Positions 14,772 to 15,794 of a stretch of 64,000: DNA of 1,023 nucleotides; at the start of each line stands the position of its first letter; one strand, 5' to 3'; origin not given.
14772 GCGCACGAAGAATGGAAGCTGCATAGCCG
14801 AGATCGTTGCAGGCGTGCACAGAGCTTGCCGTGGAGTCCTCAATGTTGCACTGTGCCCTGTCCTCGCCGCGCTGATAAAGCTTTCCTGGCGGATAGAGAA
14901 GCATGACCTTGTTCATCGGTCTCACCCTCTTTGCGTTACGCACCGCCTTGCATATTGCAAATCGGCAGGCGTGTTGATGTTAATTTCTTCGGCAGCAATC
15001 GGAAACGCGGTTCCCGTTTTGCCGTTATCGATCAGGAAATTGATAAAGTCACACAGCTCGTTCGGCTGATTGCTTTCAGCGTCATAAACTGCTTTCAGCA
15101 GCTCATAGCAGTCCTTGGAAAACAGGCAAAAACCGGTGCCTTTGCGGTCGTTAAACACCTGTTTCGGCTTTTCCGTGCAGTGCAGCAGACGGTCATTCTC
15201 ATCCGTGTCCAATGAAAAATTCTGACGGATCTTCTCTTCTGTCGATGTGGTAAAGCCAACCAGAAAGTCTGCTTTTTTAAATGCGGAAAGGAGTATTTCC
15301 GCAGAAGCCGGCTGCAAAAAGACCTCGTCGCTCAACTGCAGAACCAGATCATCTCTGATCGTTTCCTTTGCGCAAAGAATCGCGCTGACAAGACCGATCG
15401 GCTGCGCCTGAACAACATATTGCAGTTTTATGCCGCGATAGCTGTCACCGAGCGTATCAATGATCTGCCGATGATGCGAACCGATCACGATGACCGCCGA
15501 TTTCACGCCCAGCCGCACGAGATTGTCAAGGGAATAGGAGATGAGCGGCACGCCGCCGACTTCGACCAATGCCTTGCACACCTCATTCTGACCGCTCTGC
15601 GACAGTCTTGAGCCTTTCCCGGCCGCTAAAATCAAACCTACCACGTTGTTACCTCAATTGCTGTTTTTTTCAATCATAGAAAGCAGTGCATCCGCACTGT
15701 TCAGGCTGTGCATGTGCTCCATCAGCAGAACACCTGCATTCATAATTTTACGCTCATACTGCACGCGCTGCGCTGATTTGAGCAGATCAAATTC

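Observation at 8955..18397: Nine-gene single-promoter operon combining FucI-like isomerase, MtnK-family kinase, nucleotidyltransferase, twin B12-radical SAM enzymes, GtrB-like GT2 and two polytopic membrane proteins: candidate undescribed envelope-glycan pathway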

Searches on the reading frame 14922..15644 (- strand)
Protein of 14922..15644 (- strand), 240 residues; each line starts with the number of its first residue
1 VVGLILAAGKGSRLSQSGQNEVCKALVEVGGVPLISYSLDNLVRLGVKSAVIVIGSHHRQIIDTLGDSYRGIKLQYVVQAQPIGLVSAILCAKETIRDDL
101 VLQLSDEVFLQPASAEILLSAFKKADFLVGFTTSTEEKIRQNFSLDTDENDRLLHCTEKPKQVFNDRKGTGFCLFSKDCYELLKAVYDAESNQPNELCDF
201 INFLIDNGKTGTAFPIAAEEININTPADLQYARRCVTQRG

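Call 3: search_protein_families(library=pfam, proteins=[window:14922-15644:-], max_evalue=0.01)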
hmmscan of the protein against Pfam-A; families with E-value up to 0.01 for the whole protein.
window:14922-15644:- (240 aa): 3 families
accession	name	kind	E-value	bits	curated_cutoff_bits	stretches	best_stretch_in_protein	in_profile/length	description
PF00483.29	NTP_transferase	-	1.2e-17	64.7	21.2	1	3-213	2-218/245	Nucleotidyl transferase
PF12804.13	NTP_transf_3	-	2.6e-15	57.4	27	1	3-186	1-144/160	MobA-like NTP transferase domain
PF01128.25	IspD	-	9.3e-05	22.7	27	1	2-65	2-62/221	2-C-methyl-D-erythritol 4-phosphate cytidylyltransferase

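Call 4: search_protein_families(library=ncbifam, proteins=[window:14922-15644:-], max_evalue=0.01)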
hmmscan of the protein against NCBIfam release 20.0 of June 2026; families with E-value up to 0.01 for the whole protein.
window:14922-15644:- (240 aa): 40 families (the best 25 are shown)
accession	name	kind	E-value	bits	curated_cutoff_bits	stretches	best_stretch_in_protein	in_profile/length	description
NF041313.1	UDPGP_AglF_Halo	equivalog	1.8e-38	132.3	400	1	1-234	1-232/234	UTP--glucose-1-phosphate uridylyltransferase AglF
TIGR03992.1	Arch_glmU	subfamily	2.1e-24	86.1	292.1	1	1-233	1-224/393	bifunctional sugar-1-phosphate nucleotidylyltransferase/acetyltransferase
TIGR01208.1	rmlA_long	equivalog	3.7e-24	85.3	320.25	1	3-232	2-230/353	glucose-1-phosphate thymidylyltransferase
TIGR01207.1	rmlA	equivalog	2.8e-16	59.5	360.65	1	3-205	2-204/286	glucose-1-phosphate thymidylyltransferase RfbA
NF010933.0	PRK14353.1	equivalog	1.3e-15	57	505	1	4-239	9-245/453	bifunctional UDP-N-acetylglucosamine diphosphorylase/glucosamine-1-phosphate N-acetyltransferase GlmU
NF012024.0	PRK15480.1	equivalog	2.8e-14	52.9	588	1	3-212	6-215/292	glucose-1-phosphate thymidylyltransferase RfbA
NF010934.1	PRK14354.1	equivalog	1.8e-13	49.9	450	1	4-239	3-239/447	bifunctional UDP-N-acetylglucosamine diphosphorylase/glucosamine-1-phosphate N-acetyltransferase GlmU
NF045761.1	NAMPUrTaseMurU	equivalog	1.9e-12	47.5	250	1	2-113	2-113/226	N-acetylmuramate alpha-1-phosphate uridylyltransferase MurU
NF010935.0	PRK14355.1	equivalog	1.5e-11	43.6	718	1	3-239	6-245/459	bifunctional UDP-N-acetylglucosamine diphosphorylase/glucosamine-1-phosphate N-acetyltransferase GlmU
NF052502.1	man1P_GTase_Rv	exception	2.2e-11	43.2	440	1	4-182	4-181/352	mannose-1-phosphate guanylyltransferase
TIGR01173.1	glmU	equivalog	4.4e-11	42.3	366.85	1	4-129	4-124/452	bifunctional UDP-N-acetylglucosamine diphosphorylase/glucosamine-1-phosphate N-acetyltransferase GlmU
NF041173.1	Sug_nt_acttase_Thmprot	equivalog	6.8e-11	41.7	600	1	1-209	1-201/405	bifunctional sugar-1-phosphate nucleotidylyltransferase/acetyltransferase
NF041135.1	IPPtranDIPPsyn_Thcocales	equivalog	1e-10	41.2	580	1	3-111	3-106/419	bifunctional L-myo-inositol-1-phosphate cytidylyltransferase/CDP-L-myo-inositol myo-inositolphosphotransferase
NF049965.1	GlMnHpPGnyltfHddC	equivalog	1e-09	38.4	300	1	3-181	3-173/221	D-glycero-D-manno-heptose 1-phosphate guanosyltransferase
TIGR01099.1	galU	equivalog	6.1e-09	35.8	326.8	2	4-68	5-68/261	UTP--glucose-1-phosphate uridylyltransferase GalU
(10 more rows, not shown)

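Call 22: search_solved_structures(query=window:14922-15644:-, max_evalue=0.001)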
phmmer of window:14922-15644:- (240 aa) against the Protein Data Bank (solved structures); distinct sequences matched with E-value up to 0.001: 41.
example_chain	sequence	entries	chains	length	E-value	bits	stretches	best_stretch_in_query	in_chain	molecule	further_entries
4ho0_A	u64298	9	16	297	1.4e-13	54.3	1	1-187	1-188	Glucose-1-phosphate thymidylyltransferase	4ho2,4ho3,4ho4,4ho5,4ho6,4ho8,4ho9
1h5s_D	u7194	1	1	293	1.6e-13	54.1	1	3-213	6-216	Glucose-1-phosphate thymidylyltransferase 1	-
1h5r_A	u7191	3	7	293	1.8e-13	53.9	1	3-213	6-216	GLUCOSE-1-PHOSPHATE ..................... | Glucose-1-phosphate thymidylyltransferase 1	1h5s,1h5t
1h5r_B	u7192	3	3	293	1.8e-13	53.9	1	3-213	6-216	GLUCOSE-1-PHOSPHATE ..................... | Glucose-1-phosphate thymidylyltransferase 1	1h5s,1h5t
1h5s_A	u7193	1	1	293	7.4e-13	51.9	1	3-213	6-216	Glucose-1-phosphate thymidylyltransferase 1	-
1iim_A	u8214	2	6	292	3.9e-12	49.5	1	3-212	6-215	glucose-1-phosphate thymidylyltransferase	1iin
3pkp_A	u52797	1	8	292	5.6e-12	49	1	3-212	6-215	Glucose-1-phosphate thymidylyltransferase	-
3pkq_A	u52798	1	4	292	5.6e-12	49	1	3-212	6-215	Glucose-1-phosphate thymidylyltransferase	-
1mp4_A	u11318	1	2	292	6.7e-12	48.8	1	3-213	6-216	W224H Variant of S. Enterica RmlA Bound to UDP-Glucose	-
1mp5_A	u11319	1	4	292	7.3e-12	48.6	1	3-212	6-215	Y177F VARIANT OF S. ENTERICA RmlA BOUND TO UDP-GLUCOSE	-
1lvw_A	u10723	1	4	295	1e-11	48.2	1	1-187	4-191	glucose-1-phosphate thymidylyltransferase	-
1mp3_A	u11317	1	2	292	3.7e-11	46.3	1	3-212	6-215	GLUCOSE-1-PHOSPHATE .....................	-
1mc3_A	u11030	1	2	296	3.9e-11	46.2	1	1-193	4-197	GLUCOSE-1-PHOSPHATE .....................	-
6n0u_A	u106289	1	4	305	5.3e-11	45.8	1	3-180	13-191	Glucose-1-phosphate thymidylyltransferase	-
1fxo_A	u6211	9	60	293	1.4e-10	44.4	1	3-185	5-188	GLUCOSE-1-PHOSPHATE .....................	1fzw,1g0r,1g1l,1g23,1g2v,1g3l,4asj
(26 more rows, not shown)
